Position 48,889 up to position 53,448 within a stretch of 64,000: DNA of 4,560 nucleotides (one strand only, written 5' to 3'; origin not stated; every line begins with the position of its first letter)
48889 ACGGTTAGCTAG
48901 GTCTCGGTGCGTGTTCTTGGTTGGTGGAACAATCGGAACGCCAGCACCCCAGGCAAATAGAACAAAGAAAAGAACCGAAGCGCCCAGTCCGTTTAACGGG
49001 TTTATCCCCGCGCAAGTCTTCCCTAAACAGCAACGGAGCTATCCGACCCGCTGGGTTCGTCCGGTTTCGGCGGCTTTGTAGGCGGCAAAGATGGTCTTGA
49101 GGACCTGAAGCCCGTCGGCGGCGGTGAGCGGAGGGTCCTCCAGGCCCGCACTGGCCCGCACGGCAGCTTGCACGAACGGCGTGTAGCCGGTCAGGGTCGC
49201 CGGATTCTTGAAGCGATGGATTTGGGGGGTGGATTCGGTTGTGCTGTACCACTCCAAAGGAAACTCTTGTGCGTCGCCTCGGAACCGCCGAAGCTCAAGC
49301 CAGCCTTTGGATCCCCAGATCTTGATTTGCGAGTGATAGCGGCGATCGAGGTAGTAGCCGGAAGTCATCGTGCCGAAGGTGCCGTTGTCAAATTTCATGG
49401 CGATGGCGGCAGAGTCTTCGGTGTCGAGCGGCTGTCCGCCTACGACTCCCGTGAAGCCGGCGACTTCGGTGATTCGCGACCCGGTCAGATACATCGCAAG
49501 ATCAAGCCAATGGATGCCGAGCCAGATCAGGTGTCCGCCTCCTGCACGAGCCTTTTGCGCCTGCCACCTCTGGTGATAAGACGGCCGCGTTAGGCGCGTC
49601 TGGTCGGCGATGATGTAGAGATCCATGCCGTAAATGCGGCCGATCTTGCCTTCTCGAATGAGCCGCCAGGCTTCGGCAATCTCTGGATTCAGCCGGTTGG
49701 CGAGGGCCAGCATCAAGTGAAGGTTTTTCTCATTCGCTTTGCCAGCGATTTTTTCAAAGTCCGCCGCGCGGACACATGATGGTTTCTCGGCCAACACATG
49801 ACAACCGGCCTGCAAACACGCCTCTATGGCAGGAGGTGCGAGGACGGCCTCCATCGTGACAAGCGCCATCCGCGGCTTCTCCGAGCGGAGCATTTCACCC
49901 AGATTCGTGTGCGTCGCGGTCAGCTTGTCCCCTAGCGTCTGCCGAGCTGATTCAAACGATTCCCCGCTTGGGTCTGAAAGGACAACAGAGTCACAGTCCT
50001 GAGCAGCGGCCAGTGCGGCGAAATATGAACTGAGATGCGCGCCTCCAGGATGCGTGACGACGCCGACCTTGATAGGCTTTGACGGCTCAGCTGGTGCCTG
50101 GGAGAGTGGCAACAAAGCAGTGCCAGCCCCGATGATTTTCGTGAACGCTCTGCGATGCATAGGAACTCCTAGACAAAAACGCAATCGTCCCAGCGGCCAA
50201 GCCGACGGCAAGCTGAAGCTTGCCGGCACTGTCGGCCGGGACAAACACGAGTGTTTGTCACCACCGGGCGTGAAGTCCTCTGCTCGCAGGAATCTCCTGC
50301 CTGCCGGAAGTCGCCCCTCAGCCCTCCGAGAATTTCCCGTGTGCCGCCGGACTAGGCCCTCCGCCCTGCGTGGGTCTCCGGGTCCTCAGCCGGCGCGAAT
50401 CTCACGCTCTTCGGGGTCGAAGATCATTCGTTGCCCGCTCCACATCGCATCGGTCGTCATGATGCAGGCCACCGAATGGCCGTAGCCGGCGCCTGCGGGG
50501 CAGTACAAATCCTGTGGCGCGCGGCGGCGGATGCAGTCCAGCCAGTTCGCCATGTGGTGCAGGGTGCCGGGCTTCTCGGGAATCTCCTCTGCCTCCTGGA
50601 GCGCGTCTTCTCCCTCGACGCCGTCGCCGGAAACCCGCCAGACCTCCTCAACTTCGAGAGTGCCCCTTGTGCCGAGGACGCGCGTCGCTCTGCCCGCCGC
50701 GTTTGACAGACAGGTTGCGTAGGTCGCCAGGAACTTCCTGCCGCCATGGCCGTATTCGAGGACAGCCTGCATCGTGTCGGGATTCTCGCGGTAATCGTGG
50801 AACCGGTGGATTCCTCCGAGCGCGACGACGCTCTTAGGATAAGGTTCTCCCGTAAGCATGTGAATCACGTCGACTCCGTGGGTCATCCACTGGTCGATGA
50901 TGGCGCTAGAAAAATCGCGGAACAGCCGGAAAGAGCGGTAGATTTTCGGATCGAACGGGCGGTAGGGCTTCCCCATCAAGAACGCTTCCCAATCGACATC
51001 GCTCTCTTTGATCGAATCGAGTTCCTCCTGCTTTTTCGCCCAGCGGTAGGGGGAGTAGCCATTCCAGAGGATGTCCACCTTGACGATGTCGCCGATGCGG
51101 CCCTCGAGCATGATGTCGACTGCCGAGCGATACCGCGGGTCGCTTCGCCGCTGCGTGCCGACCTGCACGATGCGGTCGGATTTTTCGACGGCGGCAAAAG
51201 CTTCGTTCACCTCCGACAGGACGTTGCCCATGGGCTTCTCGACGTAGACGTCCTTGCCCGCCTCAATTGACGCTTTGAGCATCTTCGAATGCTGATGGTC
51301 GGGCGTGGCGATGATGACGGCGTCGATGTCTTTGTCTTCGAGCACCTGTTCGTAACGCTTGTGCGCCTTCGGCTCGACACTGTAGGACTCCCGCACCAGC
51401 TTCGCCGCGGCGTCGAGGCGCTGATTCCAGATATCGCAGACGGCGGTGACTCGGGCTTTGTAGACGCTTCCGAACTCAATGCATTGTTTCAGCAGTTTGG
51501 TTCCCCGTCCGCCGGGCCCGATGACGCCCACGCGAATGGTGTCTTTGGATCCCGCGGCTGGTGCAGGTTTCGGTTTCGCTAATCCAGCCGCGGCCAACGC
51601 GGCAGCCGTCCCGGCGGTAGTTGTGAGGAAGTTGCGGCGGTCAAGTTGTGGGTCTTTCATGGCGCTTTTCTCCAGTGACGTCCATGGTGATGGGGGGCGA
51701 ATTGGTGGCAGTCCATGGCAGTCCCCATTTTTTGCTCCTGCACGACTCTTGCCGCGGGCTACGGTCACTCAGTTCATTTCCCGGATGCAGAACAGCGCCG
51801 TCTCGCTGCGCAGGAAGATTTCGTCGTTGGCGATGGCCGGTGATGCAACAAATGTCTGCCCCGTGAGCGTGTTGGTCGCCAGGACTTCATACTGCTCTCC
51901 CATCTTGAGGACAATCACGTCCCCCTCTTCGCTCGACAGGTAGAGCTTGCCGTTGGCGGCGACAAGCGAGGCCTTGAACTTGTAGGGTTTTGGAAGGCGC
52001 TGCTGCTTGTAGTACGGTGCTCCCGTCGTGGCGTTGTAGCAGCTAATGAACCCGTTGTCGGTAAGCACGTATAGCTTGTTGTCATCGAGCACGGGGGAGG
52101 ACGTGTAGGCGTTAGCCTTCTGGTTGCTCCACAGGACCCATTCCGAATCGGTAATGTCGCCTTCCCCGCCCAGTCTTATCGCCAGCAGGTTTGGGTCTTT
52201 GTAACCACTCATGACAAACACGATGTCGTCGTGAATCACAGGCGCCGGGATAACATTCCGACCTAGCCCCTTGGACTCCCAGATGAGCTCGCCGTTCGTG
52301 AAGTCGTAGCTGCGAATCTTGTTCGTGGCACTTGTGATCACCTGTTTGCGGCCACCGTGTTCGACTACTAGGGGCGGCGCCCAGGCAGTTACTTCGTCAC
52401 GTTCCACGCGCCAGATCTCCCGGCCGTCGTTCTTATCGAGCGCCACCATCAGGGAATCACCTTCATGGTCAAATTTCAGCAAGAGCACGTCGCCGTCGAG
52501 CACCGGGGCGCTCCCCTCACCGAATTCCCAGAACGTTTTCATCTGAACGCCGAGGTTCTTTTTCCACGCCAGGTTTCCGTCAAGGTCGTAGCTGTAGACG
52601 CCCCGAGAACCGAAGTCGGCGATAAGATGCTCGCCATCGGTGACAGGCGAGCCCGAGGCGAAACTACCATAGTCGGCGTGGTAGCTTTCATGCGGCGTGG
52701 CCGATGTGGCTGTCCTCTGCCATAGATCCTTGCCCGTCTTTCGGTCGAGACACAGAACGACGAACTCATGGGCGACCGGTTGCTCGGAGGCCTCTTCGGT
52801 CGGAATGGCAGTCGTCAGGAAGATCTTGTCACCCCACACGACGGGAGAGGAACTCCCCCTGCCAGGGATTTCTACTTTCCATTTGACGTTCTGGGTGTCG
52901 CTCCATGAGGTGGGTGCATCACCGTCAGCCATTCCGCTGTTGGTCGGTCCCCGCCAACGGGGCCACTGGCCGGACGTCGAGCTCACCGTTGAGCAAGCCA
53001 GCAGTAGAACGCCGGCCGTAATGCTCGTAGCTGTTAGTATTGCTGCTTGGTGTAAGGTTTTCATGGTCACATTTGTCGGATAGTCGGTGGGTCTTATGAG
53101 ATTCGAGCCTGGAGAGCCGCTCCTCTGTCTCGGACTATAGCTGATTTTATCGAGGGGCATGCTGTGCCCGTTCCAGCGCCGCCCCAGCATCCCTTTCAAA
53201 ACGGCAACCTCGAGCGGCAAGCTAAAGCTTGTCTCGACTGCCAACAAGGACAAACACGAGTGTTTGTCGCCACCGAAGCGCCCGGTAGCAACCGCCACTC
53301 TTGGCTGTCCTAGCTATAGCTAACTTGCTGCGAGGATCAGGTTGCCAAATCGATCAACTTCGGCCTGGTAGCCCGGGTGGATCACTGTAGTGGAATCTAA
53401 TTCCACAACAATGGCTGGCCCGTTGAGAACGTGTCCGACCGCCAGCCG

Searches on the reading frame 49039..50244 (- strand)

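Call 65: search_protein_families(library=pfam, proteins=[window:49039-50244:-], max_evalue=0.00001)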
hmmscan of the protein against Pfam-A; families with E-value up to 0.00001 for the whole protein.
window:49039-50244:- (401 aa): 3 families
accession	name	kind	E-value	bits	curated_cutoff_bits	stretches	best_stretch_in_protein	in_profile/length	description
PF22725.1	GFO_IDH_MocA_C3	-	9.7e-24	84.2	27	1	190-317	2-124/124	GFO/IDH/MocA C-terminal domain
PF02894.22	GFO_IDH_MocA_C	-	5.5e-22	79.1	22.9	1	195-397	3-215/218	Oxidoreductase family, C-terminal alpha/beta domain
PF01408.29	GFO_IDH_MocA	-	8.6e-11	43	24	1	72-179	13-118/120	Oxidoreductase family, NAD-binding Rossmann fold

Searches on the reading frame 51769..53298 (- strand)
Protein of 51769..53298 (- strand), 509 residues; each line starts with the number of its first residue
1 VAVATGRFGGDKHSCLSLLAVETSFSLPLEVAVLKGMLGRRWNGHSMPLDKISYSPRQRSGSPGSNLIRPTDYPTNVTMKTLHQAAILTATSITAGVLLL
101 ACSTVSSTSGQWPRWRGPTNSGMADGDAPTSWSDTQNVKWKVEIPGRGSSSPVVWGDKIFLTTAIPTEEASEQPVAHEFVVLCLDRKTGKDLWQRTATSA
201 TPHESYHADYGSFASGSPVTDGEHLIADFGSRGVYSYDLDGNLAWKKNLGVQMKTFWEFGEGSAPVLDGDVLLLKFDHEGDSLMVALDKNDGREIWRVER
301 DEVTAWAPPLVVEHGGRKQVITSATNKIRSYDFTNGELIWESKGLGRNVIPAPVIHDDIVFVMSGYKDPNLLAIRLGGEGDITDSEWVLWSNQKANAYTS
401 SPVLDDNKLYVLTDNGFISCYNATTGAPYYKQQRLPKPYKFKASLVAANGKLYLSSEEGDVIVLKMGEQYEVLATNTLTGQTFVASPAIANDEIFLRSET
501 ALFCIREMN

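Call 65: search_protein_families(library=pfam, proteins=[window:51769-53298:-], max_evalue=0.00001)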
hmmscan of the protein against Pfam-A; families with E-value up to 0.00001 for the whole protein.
window:51769-53298:- (509 aa): 3 families
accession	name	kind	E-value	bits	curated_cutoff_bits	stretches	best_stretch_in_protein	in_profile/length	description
PF13360.13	PQQ_2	-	1.1e-24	87.8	27.6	1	180-429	4-230/233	Outer membrane protein assembly factor BamB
PF13570.13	Beta-prop_ACSF4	-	1.9e-11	44.4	133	1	283-499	30-235/329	Beta-alanine-activating enzyme, beta-propeller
PF01011.28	PQQ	-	6.7e-06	25.5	26.7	0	265-317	543-592/595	Glucose/ethanol/alcohol dehydrogenase, beta-propeller domain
